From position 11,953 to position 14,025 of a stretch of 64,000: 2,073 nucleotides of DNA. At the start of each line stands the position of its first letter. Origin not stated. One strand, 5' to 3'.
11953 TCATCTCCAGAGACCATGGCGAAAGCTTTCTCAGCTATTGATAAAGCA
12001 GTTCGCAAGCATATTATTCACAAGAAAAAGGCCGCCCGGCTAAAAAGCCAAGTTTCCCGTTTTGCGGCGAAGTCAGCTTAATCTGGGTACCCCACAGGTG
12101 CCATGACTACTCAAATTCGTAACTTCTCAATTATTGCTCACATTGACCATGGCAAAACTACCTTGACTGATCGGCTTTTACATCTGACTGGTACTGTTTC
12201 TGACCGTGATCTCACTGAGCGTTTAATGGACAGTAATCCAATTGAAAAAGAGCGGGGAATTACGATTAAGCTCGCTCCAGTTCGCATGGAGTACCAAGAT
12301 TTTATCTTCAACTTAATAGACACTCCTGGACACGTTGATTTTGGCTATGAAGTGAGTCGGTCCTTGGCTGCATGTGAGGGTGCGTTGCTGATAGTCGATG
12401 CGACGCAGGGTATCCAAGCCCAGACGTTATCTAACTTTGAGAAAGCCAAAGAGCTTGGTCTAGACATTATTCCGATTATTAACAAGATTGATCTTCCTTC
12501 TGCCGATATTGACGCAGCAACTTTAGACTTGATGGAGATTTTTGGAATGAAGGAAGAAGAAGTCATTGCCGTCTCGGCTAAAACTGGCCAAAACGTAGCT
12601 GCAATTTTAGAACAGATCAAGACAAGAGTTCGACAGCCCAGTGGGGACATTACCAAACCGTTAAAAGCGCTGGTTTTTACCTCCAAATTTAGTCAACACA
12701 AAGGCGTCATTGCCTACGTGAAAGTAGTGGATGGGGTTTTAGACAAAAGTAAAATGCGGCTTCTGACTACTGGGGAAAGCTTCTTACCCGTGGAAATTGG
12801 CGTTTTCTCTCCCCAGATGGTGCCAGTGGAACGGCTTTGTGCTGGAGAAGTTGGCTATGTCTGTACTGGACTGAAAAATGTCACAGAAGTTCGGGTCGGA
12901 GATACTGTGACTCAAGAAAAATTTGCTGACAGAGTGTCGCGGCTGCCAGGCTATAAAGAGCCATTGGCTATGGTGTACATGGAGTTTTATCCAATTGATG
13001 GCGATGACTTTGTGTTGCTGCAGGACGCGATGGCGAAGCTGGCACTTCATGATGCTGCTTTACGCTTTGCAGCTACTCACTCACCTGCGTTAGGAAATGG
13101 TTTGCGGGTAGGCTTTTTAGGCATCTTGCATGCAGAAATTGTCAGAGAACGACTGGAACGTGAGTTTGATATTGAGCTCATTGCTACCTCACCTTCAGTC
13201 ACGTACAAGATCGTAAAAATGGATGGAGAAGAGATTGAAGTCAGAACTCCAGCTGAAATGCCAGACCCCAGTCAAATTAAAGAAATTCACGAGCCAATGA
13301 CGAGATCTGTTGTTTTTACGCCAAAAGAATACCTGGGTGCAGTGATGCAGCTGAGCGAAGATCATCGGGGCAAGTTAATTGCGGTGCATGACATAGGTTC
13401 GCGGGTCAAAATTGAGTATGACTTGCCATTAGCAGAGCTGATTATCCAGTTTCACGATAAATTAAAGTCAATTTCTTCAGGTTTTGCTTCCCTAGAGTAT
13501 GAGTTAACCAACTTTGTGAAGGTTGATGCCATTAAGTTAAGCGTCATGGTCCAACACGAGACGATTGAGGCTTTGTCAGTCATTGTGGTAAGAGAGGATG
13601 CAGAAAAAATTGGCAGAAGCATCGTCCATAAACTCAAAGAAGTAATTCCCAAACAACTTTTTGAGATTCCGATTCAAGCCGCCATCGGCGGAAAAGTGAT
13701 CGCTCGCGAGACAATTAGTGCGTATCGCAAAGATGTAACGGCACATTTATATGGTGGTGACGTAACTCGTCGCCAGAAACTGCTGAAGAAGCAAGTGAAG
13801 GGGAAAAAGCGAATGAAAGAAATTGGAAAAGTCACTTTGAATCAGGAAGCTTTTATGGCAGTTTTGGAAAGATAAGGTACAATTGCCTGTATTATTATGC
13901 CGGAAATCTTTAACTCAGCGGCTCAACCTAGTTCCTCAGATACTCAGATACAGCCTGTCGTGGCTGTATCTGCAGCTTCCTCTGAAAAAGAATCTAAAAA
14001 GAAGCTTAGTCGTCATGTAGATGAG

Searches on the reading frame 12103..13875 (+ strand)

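Call 9: search_protein_families(library=pfam, proteins=[window:12103-13875:+], max_evalue=0.001)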
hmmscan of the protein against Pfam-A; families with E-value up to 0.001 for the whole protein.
window:12103-13875:+ (590 aa): 5 families
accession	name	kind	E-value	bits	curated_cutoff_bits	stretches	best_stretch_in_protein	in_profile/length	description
PF00009.33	GTP_EFTU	-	8.2e-55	185.8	26.5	1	4-175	2-185/188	Elongation factor Tu GTP binding domain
PF06421.17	LepA_C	-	2.4e-45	153.5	29.7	1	483-588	1-106/107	GTP-binding protein LepA C-terminus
PF00679.30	EFG_C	-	7.8e-17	61.5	27.9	1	395-477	2-84/89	Elongation factor G C-terminus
PF03144.31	GTP_EFTU_D2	-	5.4e-07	30.4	30.3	1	201-270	1-73/73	Elongation factor Tu domain 2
PF01926.29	MMR_HSR1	-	7e-05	23.4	21.9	1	17-128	11-113/113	50S ribosome-binding GTPase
